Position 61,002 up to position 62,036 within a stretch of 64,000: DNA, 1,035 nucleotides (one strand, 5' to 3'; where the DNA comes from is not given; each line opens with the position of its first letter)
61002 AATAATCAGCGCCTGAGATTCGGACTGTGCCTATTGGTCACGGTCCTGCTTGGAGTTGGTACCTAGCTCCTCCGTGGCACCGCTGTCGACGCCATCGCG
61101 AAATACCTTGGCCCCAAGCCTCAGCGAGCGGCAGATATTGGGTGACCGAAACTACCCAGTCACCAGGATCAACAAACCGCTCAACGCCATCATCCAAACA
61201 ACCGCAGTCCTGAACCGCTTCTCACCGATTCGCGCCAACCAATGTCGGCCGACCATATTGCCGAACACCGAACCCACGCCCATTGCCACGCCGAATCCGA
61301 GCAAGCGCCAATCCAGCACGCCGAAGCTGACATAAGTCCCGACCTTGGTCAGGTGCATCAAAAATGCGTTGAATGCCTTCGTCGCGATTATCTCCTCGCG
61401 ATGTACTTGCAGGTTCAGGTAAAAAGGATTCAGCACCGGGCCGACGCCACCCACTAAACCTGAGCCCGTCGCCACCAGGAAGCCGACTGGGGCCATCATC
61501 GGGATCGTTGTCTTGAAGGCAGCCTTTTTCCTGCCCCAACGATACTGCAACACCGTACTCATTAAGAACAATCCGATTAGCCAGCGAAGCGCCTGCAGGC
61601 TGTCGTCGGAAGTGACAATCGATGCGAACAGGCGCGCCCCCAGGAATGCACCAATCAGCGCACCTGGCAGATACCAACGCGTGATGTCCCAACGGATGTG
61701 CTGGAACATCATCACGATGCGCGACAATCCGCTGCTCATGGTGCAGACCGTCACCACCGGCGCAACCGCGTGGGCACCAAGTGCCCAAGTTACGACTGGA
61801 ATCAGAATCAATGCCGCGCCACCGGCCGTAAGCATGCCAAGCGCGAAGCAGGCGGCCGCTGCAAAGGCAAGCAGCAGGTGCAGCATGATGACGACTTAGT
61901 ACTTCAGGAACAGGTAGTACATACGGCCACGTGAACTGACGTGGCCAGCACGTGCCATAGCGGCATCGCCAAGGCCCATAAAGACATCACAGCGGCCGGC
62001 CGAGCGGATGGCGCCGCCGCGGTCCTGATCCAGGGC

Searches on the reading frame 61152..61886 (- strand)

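Call 79: search_protein_families(library=pfam, proteins=[window:61152-61886:-], max_evalue=0.00001)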
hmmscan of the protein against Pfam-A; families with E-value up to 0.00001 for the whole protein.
window:61152-61886:- (244 aa): 1 family
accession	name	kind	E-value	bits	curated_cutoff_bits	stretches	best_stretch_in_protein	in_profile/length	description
PF01925.25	TauE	-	9.6e-29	101.2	32.6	1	6-238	2-235/237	Sulfite exporter TauE/SafE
